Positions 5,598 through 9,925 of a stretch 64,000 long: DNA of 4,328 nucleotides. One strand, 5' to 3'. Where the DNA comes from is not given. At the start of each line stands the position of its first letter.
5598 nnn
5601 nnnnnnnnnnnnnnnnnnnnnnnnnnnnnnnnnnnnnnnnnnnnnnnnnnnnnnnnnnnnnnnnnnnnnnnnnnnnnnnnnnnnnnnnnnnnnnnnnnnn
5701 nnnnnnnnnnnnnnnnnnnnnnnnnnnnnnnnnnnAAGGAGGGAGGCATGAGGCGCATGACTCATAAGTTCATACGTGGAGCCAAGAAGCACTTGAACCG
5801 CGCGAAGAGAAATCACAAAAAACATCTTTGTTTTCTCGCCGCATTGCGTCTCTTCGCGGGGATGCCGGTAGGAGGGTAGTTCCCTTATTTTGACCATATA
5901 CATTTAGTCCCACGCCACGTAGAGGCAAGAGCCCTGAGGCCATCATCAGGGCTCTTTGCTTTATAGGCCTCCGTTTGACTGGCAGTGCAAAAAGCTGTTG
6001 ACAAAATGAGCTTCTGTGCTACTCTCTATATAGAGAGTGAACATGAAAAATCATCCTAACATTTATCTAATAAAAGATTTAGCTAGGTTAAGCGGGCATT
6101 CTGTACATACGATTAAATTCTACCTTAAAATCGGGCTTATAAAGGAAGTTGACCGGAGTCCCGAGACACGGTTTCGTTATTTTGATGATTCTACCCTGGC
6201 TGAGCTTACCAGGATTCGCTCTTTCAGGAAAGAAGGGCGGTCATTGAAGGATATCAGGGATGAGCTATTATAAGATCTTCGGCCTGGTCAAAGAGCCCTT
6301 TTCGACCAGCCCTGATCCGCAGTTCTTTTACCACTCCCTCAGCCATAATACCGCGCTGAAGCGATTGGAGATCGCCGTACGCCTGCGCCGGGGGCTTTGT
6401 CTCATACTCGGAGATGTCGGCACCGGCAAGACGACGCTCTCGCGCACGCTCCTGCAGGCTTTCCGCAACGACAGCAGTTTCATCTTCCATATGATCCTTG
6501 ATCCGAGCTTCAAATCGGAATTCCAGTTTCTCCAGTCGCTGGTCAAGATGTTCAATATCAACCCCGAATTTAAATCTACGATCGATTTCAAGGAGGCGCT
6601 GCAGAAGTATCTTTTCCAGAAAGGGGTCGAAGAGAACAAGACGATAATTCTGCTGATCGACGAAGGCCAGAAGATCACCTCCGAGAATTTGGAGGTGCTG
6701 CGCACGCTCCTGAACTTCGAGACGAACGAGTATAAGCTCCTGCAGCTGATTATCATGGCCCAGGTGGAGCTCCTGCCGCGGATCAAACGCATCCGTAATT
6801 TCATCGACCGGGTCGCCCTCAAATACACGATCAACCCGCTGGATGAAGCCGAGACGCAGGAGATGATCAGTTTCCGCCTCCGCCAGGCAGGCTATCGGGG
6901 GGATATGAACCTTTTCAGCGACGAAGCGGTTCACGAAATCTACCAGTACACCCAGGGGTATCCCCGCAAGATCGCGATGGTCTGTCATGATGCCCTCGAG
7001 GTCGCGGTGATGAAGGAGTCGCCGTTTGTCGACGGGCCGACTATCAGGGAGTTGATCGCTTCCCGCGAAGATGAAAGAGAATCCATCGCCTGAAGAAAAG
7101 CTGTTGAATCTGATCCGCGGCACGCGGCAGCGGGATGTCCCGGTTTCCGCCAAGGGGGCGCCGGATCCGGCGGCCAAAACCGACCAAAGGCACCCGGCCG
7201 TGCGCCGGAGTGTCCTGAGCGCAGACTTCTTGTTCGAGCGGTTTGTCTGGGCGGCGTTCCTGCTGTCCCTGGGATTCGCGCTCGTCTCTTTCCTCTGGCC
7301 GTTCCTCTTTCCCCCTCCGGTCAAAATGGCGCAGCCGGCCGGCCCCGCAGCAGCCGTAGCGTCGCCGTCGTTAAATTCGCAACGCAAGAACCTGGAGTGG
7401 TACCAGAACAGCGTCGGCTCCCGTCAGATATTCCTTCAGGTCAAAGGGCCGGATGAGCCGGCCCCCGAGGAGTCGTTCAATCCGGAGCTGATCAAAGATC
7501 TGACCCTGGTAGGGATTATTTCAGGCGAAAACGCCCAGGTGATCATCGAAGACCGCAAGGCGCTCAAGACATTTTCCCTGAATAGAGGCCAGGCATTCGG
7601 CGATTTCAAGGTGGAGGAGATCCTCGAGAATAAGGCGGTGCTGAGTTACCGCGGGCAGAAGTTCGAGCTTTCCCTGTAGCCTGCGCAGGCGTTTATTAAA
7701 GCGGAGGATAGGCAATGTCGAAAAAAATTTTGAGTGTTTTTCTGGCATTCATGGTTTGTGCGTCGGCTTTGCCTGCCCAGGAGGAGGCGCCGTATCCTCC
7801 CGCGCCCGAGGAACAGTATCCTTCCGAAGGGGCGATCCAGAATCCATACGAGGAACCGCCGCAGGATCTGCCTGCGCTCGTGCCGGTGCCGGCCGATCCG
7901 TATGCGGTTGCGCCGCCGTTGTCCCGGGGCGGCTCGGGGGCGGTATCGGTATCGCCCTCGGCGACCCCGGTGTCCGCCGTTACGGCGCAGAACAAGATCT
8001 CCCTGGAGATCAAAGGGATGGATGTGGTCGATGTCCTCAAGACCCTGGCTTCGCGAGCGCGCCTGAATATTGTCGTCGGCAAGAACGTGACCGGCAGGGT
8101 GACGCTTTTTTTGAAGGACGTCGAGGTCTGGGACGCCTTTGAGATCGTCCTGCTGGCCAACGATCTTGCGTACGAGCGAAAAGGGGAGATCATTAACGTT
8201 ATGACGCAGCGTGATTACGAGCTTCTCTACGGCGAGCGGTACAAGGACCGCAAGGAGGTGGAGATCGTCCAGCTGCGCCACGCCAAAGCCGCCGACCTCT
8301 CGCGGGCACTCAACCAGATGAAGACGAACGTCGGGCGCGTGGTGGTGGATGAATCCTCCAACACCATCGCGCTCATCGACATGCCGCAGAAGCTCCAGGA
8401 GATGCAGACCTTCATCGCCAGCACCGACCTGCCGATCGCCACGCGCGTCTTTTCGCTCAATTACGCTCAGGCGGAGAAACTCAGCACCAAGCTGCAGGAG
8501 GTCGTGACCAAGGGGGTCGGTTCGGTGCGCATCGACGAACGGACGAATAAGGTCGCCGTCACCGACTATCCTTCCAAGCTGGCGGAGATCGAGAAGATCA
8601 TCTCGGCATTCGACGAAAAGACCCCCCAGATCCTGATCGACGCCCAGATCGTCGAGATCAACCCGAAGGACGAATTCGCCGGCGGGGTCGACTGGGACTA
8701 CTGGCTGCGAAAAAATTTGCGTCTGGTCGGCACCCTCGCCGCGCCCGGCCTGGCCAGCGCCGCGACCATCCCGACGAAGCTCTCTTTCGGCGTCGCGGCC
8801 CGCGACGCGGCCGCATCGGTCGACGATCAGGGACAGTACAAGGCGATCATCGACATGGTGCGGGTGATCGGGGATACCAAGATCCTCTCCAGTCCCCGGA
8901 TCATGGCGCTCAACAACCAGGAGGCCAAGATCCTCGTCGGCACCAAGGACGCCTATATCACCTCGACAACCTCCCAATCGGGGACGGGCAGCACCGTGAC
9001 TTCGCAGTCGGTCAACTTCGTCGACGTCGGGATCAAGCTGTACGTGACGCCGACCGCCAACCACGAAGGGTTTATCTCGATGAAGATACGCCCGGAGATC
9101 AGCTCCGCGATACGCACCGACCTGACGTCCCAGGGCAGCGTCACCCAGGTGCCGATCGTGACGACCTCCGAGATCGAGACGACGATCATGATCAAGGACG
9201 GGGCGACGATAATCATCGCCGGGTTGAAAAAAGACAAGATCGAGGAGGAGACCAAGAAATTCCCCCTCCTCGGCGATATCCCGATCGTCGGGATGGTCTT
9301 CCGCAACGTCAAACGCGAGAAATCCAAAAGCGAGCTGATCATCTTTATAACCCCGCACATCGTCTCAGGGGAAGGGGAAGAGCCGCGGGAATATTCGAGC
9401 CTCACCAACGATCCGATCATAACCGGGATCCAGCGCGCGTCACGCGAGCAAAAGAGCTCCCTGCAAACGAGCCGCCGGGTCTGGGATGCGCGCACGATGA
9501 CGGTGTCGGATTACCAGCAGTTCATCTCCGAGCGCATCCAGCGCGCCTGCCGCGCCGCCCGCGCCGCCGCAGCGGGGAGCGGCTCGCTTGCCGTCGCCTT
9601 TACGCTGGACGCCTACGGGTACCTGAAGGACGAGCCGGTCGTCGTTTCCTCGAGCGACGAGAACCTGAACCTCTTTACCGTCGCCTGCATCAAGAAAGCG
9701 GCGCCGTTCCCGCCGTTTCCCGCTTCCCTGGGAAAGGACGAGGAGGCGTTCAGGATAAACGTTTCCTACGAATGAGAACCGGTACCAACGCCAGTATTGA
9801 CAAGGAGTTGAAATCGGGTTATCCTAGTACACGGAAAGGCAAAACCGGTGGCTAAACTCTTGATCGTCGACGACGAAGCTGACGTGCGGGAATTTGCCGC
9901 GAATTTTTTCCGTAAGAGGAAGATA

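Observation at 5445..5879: Paralogous ribbon-helix-helix regulators flanking secretion and fimbrial loci, each preceded by a strong GC hairpin; tiny basic ORF downstream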

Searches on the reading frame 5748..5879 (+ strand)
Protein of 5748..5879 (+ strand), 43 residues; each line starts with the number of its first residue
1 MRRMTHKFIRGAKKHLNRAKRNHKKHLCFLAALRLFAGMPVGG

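Call 6: search_protein_families(library=pfam, proteins=[window:5748-5879:+], max_evalue=1)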
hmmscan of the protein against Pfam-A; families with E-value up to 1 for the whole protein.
window:5748-5879:+ (43 aa): 1 family
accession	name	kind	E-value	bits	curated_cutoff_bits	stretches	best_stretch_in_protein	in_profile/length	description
PF21500.3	HolB_lid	-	0.2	12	27.1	1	26-41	18-33/40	DNA polymerase III subunit delta', AAA+ ATPase lid domain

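Call 7: search_protein_families(library=ncbifam, proteins=[window:5748-5879:+], max_evalue=1)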
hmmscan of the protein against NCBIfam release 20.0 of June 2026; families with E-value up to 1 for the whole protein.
window:5748-5879:+ (43 aa): 0 families

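Call 85: find_homologous_proteins(query=A4, max_evalue=0.01)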
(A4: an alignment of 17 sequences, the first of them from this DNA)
Query A4 (17 sequences) (43 aa, profile of the alignment): 45 proteins with E <= 0.01 among 715 candidates.
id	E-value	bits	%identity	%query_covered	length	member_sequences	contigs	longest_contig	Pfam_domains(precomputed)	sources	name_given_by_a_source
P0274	9.0e-15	72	49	100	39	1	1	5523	-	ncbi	-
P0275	9.1e-15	72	80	58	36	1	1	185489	-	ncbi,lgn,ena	-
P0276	1.6e-14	71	49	100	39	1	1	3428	-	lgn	-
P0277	1.7e-14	71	58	72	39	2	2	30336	-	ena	-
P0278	2.7e-14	71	55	72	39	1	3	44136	-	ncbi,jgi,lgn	jgi:hypothetical protein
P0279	3.5e-14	70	45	93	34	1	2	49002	-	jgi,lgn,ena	jgi:hypothetical protein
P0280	3.6e-14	70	61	42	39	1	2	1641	-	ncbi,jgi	jgi:hypothetical protein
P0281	3.6e-14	70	64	65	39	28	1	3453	-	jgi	jgi:hypothetical protein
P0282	5.3e-14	70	57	70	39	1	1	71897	-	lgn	-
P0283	5.8e-14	70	57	70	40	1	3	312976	-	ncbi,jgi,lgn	jgi:hypothetical protein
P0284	7.3e-14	69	48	63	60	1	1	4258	-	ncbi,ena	-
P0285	1.0e-13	69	47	70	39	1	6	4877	-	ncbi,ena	-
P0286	1.4e-13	68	44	100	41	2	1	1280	-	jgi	jgi:hypothetical protein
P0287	2.0e-13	68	67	35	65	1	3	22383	-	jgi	jgi:Uri superfamily endonuclease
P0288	2.8e-13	67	71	65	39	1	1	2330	-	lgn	-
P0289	2.8e-13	67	59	95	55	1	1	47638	-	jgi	jgi:hypothetical protein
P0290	2.9e-13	67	47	100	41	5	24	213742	-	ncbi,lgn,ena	-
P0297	4.9e-12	63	69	37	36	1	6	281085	-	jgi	jgi:hypothetical protein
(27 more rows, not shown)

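Call 86: find_encoding_contigs(protein=P0290, flank=2500, max_places=2)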
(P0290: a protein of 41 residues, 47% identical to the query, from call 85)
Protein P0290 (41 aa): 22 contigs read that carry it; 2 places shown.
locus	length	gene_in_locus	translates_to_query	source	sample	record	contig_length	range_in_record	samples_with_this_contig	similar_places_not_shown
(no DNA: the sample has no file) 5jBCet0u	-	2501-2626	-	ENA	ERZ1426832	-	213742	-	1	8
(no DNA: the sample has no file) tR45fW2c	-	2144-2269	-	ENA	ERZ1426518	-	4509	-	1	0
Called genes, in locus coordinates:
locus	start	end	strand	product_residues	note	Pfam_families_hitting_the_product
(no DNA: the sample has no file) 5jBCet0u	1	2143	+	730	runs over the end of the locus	PF12770:CHAT, PF13181:TPR_8 (faint), PF07719:TPR_2 (faint), PF13174:TPR_6 (faint), PF13374:TPR_10 (faint), PF13424:TPR_12, PF00515:TPR_1 (weak), PF13424:TPR_12, +4 more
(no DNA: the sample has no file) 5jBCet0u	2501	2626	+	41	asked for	-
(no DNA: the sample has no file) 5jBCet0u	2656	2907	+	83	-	-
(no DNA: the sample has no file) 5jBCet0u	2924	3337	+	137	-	-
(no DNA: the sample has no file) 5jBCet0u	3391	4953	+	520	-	PF14870:PSII_BNR (faint), PF25852:DUF6242_C (faint), PF02012:BNR (faint), PF15902:Sortilin-Vps10 (weak)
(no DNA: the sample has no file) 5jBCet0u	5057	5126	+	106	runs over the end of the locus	PF00085:Thioredoxin, PF14595:Thioredoxin_9 (weak), PF13098:Thioredoxin_2, PF13728:TraF (weak), PF13905:Thioredoxin_8 (faint)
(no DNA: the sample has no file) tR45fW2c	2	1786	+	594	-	?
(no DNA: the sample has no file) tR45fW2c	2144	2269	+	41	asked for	-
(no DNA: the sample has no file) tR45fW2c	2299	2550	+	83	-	-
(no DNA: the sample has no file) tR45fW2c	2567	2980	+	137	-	-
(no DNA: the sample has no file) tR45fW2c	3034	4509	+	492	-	?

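Call 87: find_encoding_contigs(protein=P0297, flank=2500, max_places=2)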
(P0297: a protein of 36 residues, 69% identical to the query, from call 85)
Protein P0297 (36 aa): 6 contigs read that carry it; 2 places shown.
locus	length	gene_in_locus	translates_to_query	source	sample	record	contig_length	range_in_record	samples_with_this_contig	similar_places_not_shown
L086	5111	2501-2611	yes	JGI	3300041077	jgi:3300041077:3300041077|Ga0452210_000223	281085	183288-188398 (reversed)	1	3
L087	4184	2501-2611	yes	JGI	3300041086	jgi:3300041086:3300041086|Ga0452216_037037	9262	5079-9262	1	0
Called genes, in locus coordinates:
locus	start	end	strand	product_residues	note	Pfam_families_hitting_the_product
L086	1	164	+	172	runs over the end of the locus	PF22769:DCD, PF00692:dUTPase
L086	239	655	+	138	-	PF01894:YjbQ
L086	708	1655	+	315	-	PF01661:Macro, PF00293:NUDIX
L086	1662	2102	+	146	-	PF02643:DUF192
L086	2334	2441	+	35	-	-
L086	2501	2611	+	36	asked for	-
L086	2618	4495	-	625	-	PF00270:DEAD, PF04851:ResIII, PF20720:nSTAND3 (weak), PF22527:DEXQc_Suv3 (weak), PF00271:Helicase_C (weak), PF08148:DSHCT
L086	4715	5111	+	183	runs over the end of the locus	PF12654:DUF3786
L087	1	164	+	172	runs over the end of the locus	PF22769:DCD, PF00692:dUTPase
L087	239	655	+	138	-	PF01894:YjbQ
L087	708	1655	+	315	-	PF01661:Macro, PF00293:NUDIX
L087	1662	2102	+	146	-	PF02643:DUF192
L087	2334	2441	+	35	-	-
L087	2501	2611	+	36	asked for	-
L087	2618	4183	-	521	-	?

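Call 88: find_encoding_contigs(protein=P0289, flank=2500, max_places=2)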
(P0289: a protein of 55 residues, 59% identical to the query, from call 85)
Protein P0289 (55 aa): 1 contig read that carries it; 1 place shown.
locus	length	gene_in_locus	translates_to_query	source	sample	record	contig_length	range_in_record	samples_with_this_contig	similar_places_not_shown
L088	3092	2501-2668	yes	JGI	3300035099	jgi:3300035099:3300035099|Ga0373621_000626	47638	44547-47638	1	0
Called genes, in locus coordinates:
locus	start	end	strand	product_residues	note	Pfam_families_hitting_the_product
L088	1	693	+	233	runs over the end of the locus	PF08284:RVP_2 (weak), PF13650:Asp_protease_2, PF13975:gag-asp_proteas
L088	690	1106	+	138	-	PF01894:YjbQ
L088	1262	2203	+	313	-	PF01661:Macro, PF00293:NUDIX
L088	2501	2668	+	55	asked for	-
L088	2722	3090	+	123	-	?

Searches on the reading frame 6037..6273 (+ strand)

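Call 65: search_protein_families(library=pfam, proteins=[window:6037-6273:+], max_evalue=0.01)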
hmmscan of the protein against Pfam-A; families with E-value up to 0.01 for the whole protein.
window:6037-6273:+ (78 aa): 2 families
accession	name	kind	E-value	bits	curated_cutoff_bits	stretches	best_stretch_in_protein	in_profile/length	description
PF13411.12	MerR_1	-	2e-15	57.1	21.6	1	10-76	1-65/69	MerR HTH family regulatory protein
PF00376.29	MerR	-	4.1e-08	33.3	28.2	1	12-42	2-32/38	MerR family regulatory protein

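Call 96: search_protein_families(library=ncbifam, proteins=[window:6037-6273:+], max_evalue=0.01)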
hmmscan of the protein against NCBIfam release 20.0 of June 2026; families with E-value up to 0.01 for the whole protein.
window:6037-6273:+ (78 aa): 13 families
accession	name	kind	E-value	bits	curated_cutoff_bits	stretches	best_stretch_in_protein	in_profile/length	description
NF041849.1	trans_regNmlR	equivalog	1.5e-08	34.7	175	1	12-72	3-62/117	stress response transcriptional regulator NmlR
TIGR02044.1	CueR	equivalog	5.9e-08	32.8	147.4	1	12-75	3-65/127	Cu(I)-responsive transcriptional regulator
NF007069.0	PRK09514.1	equivalog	1.2e-07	31.8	143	1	10-76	2-67/141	Zn(2+)-responsive transcriptional regulator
TIGR02043.1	ZntR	equivalog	2.2e-06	27.9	167.95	1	10-76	2-67/131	Zn(2+)-responsive transcriptional regulator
TIGR02047.1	CadR-PbrR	equivalog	3.8e-06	26.9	151.45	1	12-75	3-65/127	Cd(II)/Pb(II)-responsive transcriptional regulator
TIGR02051.1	MerR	equivalog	1.3e-05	25.4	150.85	1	12-75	2-64/124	mercury resistance transcriptional regulator MerR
TIGR02054.1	MerD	equivalog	1.9e-05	25.1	103.65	1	8-72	2-65/120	mercuric resistance transcriptional repressor MerD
NF010315.0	PRK13752.1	subfamily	4.7e-05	23.5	261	1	11-75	9-72/144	mercury resistance transcriptional regulator MerR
NF053782.1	ChlnTransRegdde3219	equivalog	5.9e-05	22.7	450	1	8-75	5-71/278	choline utilization transcriptional activator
NF007590.0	PRK10227.1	equivalog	0.00014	22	244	1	12-72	3-62/135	Cu(I)-responsive transcriptional regulator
TIGR01950.1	SoxR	equivalog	0.00026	20.8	116.9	1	13-76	5-66/142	redox-sensitive transcriptional activator SoxR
NF033783.1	coreg_MerD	equivalog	0.00051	20.5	170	1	8-68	2-61/121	mercury resistance co-regulator MerD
NF047375.1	HeatShock_HspR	equivalog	0.0072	16.3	105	1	8-74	2-67/92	heat shock protein transcriptional repressor HspR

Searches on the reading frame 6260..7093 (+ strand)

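Call 6: search_protein_families(library=pfam, proteins=[window:6260-7093:+], max_evalue=1)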
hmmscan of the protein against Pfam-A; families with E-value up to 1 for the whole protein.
window:6260-7093:+ (277 aa): 28 families (the best 25 are shown)
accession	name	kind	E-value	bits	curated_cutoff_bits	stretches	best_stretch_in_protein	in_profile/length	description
PF13401.12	AAA_22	-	1.1e-17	65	27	1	43-174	4-129/130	AAA domain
PF01637.24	ATPase_2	-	2.9e-10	40.8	33.2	1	32-241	7-225/225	ATPase domain predominantly from Archaea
PF13191.12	AAA_16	-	3.3e-08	34.6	32.6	1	40-156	19-161/167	AAA ATPase domain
PF07728.20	AAA_5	-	0.00011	22.6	22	1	48-152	3-91/139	AAA domain (dynein-related subfamily)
PF20720.3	nSTAND3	-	0.00029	21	27.2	1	43-72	16-45/155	Novel STAND NTPase 3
PF00004.35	AAA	-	0.00042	21.2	21.2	1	48-157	2-98/131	ATPase family associated with various cellular activities (AAA)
PF13173.12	AAA_14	-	0.00079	19.9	27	1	46-154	4-87/129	AAA domain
PF13245.12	AAA_19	-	0.00098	19.8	25.1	1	40-151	5-115/134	AAA domain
PF24883.2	NPHP3_N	-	0.0012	19.5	24.8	1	45-109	23-91/164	Nephrocystin 3, N-terminal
PF02367.23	TsaE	-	0.0059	17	26.6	1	44-71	20-48/128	Threonylcarbamoyl adenosine biosynthesis protein TsaE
PF09848.15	SLFN-g3_helicase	-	0.011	15.5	24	0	116-149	104-137/354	Schlafen group 3, DNA/RNA helicase domain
PF00437.27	T2SSE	-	0.011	14.8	24.9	1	30-118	128-208/370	Type II/IV secretion system protein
PF07724.20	AAA_2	-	0.022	15.3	27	1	47-152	6-97/166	AAA domain (Cdc48 subfamily)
PF25199.1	nSTAND_NTPase5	-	0.023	15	34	1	39-65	36-62/145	Novel STAND NTPase 5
PF13238.12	AAA_18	-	0.031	15.2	29.4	1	48-100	2-45/128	AAA domain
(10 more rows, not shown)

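Call 7: search_protein_families(library=ncbifam, proteins=[window:6260-7093:+], max_evalue=1)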
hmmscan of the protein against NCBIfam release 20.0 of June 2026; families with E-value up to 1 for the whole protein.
window:6260-7093:+ (277 aa): 22 families
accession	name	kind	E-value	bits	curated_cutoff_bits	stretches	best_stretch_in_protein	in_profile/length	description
TIGR03015.1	pepcterm_ATPase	hypoth_equivalog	2.2e-54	184.7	324.5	1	3-269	2-266/269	XrtA/PEP-CTERM system-associated ATPase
TIGR02928.1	TIGR02928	subfamily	3.5e-06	26.1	181.3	1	47-175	43-182/366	orc1/cdc6 family replication initiation protein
NF041000.1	ATPase_ComGA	equivalog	2.3e-05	23.5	300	1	28-95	112-179/267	competence type IV pilus ATPase ComGA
NF001624.0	PRK00411.1-2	subfamily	8.4e-05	21.6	354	1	47-232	55-240/374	ORC1-type DNA replication protein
TIGR01447.1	recD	equivalog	0.00056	18.6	310.15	1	26-70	145-189/597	exodeoxyribonuclease V subunit alpha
TIGR03903.1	TOMM_kin_cyc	equivalog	0.0018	16.1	705.75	1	112-235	621-727/1267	TOMM system kinase/cyclase fusion protein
TIGR01448.2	helicase_RecD2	equivalog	0.0063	14.7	500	1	40-72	327-359/713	SF1B family DNA helicase RecD2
TIGR04520.1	ECF_ATPase_1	equivalog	0.011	15.2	315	1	21-103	7-87/269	energy-coupling factor transporter ATPase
TIGR00150.1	T6A_YjeE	equivalog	0.012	15.4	60.1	1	46-68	24-46/135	tRNA (adenosine(37)-N6)-threonylcarbamoyltransferase complex ATPase subunit type 1 TsaE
NF011514.0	PRK14953.1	equivalog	0.022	13.7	536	1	12-67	4-61/488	DNA polymerase III subunits gamma and tau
NF007931.0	PRK10646.1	equivalog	0.024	14.6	246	1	48-69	32-53/153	tRNA (adenosine(37)-N6)-threonylcarbamoyltransferase complex ATPase subunit type 1 TsaE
TIGR02324.1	CP_lyasePhnL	equivalog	0.031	13.7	256.3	1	21-76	10-66/224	phosphonate C-P lyase system protein PhnL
NF010340.0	PRK13768.1-2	equivalog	0.032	14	293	1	48-83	7-42/265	GTPase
NF010425.0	PRK13851.1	equivalog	0.035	13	461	1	36-72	155-190/344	type IV secretion system protein VirB11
TIGR03819.1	heli_sec_ATPase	hypoth_equivalog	0.047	12.9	373.15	1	36-71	171-205/340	TadA family conjugal transfer-associated ATPase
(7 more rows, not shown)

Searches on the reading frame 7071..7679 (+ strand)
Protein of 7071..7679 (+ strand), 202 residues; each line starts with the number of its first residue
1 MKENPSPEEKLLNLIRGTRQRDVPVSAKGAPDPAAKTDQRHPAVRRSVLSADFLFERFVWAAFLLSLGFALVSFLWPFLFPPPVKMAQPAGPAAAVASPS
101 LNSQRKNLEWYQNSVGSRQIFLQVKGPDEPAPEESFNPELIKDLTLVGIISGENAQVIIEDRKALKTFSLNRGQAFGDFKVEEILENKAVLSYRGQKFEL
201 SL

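Call 6: search_protein_families(library=pfam, proteins=[window:7071-7679:+], max_evalue=1)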
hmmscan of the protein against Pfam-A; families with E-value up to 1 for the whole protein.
window:7071-7679:+ (202 aa): 2 families
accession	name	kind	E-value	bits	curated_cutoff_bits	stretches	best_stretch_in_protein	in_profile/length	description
PF11356.14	T2SSC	-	1.3e-05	25.5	27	1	64-202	4-141/141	Type II secretion system protein C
PF16537.11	T2SSB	-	9.3e-05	22.5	28.4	1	170-200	27-58/60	Type II secretion system protein B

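Call 7: search_protein_families(library=ncbifam, proteins=[window:7071-7679:+], max_evalue=1)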
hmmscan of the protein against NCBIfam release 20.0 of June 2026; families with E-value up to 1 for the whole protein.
window:7071-7679:+ (202 aa): 1 family
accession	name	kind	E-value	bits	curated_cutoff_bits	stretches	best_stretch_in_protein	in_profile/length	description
TIGR01713.1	typeII_sec_gspC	equivalog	0.049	13.2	101.6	1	140-202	79-144/259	type II secretion system protein GspC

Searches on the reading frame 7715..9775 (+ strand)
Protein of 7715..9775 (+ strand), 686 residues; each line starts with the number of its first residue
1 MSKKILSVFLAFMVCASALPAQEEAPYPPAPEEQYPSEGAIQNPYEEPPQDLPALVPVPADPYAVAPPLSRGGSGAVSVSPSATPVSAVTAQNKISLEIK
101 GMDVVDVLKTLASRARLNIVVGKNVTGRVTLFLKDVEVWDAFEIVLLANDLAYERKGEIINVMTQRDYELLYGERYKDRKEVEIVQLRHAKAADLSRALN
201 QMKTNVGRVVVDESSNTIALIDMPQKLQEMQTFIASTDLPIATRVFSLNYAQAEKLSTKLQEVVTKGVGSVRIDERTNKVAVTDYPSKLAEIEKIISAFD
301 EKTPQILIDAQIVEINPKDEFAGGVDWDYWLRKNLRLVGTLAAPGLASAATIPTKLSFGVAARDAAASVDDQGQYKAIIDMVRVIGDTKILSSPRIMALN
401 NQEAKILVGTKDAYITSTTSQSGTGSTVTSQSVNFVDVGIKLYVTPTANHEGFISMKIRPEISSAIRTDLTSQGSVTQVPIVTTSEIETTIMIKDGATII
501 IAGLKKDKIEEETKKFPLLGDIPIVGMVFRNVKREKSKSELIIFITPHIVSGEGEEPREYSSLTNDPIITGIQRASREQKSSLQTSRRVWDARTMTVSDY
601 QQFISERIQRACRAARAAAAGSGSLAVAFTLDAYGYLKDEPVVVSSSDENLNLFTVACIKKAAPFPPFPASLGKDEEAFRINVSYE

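Call 6: search_protein_families(library=pfam, proteins=[window:7715-9775:+], max_evalue=1)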
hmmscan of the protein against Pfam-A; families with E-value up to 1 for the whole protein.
window:7715-9775:+ (686 aa): 7 families
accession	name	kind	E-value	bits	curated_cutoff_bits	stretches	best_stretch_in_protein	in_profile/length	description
PF00263.26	Secretin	-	5.8e-46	156.6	27.5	1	386-550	6-168/169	Bacterial type II and III secretion system protein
PF03958.22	Secretin_N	-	4.6e-25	88.1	28.2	2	243-305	1-69/69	Bacterial type II/III secretion system short domain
PF03544.19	TonB_C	-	2.3e-05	25.2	24.6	1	621-685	14-77/79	Gram-negative bacterial TonB protein C-terminal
PF13103.11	TonB_2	-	7.8e-05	23.2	22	1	598-681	2-83/85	TonB C terminal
PF07660.19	STN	-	0.0013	19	28.4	1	117-159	1-46/52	Secretin and TonB N terminus short domain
PF21305.2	type_II_gspD_N0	-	0.0032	17.7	27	1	98-153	2-61/71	GspD-like, N0 domain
PF03480.18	DctP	-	0.016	15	23.4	1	198-279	162-240/286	Bacterial extracellular solute-binding protein, family 7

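Call 7: search_protein_families(library=ncbifam, proteins=[window:7715-9775:+], max_evalue=1)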
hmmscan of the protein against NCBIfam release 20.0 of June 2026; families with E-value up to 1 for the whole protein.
window:7715-9775:+ (686 aa): 12 families
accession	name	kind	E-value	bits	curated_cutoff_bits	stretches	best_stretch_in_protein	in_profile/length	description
TIGR02515.1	IV_pilus_PilQ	subfamily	4.4e-77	259.9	284.35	2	240-551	96-428/428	type IV pilus secretin PilQ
TIGR02517.1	type_II_gspD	equivalog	6.8e-74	249.4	351.35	2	271-554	303-594/600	type II secretion system secretin GspD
TIGR02519.1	pilus_MshL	equivalog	2.7e-53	180.9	250.2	1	273-550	3-290/290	pilus (MSHA type) biogenesis protein MshL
NF010083.0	PRK13568.1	equivalog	4.8e-51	173.8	554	2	240-551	120-418/419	DNA uptake porin HofQ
NF007851.2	PRK10560.1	exception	2.2e-46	158.5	598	2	237-551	113-410/412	DNA uptake porin HofQ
TIGR02516.1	type_III_yscC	equivalog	2.8e-35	121.8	238.45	2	269-551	199-462/463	type III secretion system outer membrane ring subunit SctC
TIGR02520.1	pilus_B_mal_scr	equivalog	1.3e-20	73.5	287.65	2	255-547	223-511/513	PilN family type IVB pilus formation outer membrane protein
NF011873.0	PRK15346.1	equivalog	4.3e-20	71.9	524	1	267-544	234-487/499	EscC/YscC/HrcC family type III secretion system outer membrane ring protein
NF042912.1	Amuc_1098_fam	equivalog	7.9e-19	67.2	750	2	449-556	691-802/805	Amuc_1098 family type IV pilus outer membrane protein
TIGR01352.1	tonB_Cterm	subfamily_domain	5e-06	26.8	27.1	1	616-685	6-73/76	TonB family protein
NF047536.1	Cu_chaper_CsoZ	equivalog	0.0056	17.1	77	1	250-296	13-58/66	putative copper chaperone CsoZ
TIGR02794.1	tolA_full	equivalog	0.024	13.9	59.45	1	571-682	254-357/362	cell envelope integrity protein TolA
